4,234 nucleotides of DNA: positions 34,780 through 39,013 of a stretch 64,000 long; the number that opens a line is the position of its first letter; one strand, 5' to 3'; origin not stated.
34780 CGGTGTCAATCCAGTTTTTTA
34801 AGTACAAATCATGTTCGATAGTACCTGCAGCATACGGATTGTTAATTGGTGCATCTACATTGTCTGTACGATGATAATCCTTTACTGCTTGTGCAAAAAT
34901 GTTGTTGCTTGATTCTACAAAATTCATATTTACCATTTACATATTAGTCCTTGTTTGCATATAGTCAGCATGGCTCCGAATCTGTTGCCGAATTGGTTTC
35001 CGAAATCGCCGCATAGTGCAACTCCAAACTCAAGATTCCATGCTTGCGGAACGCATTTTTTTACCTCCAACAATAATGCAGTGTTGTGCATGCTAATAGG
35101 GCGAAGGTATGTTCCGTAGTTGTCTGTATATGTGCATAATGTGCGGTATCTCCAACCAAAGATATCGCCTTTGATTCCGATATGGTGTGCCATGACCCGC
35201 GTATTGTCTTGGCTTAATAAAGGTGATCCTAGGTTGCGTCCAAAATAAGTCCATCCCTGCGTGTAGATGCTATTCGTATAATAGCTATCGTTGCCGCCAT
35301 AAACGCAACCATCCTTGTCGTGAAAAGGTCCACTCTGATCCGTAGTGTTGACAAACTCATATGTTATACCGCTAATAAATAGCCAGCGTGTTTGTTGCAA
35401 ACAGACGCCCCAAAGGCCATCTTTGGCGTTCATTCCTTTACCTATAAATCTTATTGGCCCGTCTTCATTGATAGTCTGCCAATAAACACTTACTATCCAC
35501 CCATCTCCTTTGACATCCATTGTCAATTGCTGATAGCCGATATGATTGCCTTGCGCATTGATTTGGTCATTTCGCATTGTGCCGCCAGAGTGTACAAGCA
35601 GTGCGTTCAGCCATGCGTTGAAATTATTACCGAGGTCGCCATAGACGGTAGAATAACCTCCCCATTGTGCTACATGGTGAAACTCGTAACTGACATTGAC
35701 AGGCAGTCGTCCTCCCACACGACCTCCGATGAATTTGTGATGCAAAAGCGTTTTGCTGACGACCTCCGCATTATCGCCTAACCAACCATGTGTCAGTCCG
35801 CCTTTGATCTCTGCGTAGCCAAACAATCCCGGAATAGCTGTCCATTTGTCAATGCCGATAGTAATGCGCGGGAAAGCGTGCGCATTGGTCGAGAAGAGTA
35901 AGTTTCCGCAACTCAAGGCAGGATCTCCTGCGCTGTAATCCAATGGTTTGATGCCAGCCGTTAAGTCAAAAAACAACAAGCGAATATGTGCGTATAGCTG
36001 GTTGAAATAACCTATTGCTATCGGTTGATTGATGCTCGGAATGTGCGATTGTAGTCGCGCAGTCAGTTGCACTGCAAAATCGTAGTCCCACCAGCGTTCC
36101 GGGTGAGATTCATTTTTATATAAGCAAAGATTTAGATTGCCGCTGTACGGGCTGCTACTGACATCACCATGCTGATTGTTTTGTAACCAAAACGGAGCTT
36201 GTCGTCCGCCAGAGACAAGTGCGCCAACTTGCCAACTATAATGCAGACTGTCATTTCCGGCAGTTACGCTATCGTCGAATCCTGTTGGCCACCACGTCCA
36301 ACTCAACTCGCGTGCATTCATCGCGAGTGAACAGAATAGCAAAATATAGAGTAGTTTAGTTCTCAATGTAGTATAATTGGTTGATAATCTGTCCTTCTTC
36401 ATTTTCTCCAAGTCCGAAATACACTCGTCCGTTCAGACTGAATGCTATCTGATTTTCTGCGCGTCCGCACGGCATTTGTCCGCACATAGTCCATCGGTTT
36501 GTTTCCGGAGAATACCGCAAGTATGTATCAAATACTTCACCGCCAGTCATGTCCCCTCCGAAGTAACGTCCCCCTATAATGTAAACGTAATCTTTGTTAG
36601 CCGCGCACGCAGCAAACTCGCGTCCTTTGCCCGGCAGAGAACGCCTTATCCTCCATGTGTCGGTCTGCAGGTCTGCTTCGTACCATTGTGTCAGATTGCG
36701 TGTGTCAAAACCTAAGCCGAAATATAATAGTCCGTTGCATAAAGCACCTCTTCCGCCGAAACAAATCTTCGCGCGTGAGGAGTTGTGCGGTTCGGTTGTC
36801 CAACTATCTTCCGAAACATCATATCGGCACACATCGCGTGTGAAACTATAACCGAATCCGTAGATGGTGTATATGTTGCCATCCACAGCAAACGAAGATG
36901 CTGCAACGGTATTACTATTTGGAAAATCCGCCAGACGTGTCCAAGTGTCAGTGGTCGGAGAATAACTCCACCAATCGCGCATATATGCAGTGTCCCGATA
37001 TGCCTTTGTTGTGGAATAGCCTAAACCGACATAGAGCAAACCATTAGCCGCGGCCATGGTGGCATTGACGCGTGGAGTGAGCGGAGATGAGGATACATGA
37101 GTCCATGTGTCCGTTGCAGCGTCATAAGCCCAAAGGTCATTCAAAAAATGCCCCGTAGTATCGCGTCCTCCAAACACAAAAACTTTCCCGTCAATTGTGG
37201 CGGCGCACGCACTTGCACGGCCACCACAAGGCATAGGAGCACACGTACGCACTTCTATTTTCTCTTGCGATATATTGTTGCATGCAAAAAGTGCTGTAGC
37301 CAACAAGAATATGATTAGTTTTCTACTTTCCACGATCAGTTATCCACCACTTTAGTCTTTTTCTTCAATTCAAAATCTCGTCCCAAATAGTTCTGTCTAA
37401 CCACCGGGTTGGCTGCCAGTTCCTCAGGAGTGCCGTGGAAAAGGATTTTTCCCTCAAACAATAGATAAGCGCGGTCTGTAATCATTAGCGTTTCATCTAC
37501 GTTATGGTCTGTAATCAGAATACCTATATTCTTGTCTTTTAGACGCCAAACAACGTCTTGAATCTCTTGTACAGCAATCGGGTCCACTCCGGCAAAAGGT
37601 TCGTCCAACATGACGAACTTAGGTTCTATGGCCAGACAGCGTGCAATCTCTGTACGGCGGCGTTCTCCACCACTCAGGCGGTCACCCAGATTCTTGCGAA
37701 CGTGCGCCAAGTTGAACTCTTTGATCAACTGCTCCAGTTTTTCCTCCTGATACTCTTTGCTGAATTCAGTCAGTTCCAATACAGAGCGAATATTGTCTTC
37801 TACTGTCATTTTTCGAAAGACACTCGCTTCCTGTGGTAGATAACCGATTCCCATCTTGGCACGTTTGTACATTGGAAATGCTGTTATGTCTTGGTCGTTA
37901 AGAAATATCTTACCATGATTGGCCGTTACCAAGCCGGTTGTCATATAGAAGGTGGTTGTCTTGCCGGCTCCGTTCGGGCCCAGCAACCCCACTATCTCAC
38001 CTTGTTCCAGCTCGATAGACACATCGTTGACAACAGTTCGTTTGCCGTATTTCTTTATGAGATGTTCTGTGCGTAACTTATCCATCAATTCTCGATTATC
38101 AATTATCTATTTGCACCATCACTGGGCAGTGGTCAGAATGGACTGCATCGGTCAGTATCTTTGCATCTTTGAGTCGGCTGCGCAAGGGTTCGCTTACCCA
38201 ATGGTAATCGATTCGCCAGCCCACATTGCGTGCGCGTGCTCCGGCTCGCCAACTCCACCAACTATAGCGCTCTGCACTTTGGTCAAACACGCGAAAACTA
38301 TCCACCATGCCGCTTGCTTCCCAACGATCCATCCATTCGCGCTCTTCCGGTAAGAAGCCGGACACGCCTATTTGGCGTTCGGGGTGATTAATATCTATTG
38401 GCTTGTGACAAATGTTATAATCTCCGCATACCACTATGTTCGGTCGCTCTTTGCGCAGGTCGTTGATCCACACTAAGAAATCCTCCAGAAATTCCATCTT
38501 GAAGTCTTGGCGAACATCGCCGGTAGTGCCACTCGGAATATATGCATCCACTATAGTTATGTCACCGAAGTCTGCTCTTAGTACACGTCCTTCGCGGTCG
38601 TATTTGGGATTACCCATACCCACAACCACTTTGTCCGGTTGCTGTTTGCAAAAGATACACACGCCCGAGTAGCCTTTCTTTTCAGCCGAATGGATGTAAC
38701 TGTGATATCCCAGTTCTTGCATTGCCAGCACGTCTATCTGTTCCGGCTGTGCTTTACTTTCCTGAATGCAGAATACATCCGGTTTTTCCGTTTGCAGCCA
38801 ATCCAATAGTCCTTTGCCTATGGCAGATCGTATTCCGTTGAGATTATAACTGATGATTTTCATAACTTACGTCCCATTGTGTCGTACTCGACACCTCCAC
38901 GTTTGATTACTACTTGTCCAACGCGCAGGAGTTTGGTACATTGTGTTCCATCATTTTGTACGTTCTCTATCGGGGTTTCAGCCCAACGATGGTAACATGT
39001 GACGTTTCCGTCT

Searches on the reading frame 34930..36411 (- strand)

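Call 89: search_protein_families(library=pfam, proteins=[window:34930-36411:-], max_evalue=0.00001)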
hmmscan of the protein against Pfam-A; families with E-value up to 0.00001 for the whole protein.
window:34930-36411:- (493 aa): 1 family
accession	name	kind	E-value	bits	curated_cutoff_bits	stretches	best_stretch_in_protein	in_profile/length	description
PF14052.12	Caps_assemb_Wzi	-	1e-10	41.6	30.1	1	135-401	69-311/392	Capsule assembly protein Wzi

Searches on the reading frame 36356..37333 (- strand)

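Call 89: search_protein_families(library=pfam, proteins=[window:36356-37333:-], max_evalue=0.00001)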
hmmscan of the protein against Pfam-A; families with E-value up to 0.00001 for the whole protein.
window:36356-37333:- (325 aa): 9 families
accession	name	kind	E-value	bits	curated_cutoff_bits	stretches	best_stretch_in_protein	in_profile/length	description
PF24681.1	Kelch_KLHDC2_KLHL20_DRC7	-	1.1e-32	113.6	50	2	16-181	31-194/221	KLHDC2/KLHL20/DRC7 Kelch-repeats domain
PF13964.12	Kelch_6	-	1.9e-29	101.1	25.3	2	240-291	4-50/50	Kelch motif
PF01344.31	Kelch_1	-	2.1e-27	94.7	20.1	1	39-82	2-44/46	Kelch motif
PF13418.12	Kelch_4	-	1.5e-24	86.1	21.6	1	39-84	2-48/49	Galactose oxidase, central domain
PF24996.1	NANM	-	8.4e-24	84.5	45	1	194-313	11-128/350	N-acetylneuraminate epimerase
PF13415.12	Kelch_3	-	6.9e-23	80.7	22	1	49-95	2-47/48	Galactose oxidase, central domain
PF24981.1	Beta-prop_ATRN-LZTR1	-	1.3e-19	71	50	1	35-184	37-198/289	Attractin/LZTR1 beta-propeller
PF07646.21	Kelch_2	-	3e-16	58.9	21.3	1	42-83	5-47/48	Kelch motif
PF25210.1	Kelch_FKB95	-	1.4e-11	45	70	0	38-103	79-147/268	FKB95, Kelch-repeats domain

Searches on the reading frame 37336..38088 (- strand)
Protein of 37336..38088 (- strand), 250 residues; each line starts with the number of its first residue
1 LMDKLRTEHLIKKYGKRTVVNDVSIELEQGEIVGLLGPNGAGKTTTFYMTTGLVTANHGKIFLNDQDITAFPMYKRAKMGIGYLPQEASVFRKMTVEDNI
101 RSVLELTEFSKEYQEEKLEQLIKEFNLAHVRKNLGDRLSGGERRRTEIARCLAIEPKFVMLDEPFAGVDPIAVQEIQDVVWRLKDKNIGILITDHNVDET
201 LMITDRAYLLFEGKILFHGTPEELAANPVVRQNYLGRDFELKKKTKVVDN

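Call 89: search_protein_families(library=pfam, proteins=[window:37336-38088:-], max_evalue=0.00001)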
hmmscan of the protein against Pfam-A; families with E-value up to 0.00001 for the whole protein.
window:37336-38088:- (250 aa): 2 families
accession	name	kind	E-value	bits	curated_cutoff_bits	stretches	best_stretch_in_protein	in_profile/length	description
PF00005.33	ABC_tran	-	2.5e-34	119.3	25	1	20-166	1-137/137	ABC transporter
PF12399.14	BCA_ABC_TP_C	-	8.6e-07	28.9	25.5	1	214-239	1-26/27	Branched-chain amino acid ATP-binding cassette transporter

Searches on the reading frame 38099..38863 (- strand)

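Call 89: search_protein_families(library=pfam, proteins=[window:38099-38863:-], max_evalue=0.00001)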
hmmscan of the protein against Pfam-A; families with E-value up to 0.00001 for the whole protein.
window:38099-38863:- (254 aa): 1 family
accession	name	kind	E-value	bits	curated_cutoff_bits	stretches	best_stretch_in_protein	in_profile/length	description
PF03372.29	Exo_endo_phos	-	9.6e-32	110.9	24.5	1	4-230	1-209/225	Endonuclease/Exonuclease/phosphatase family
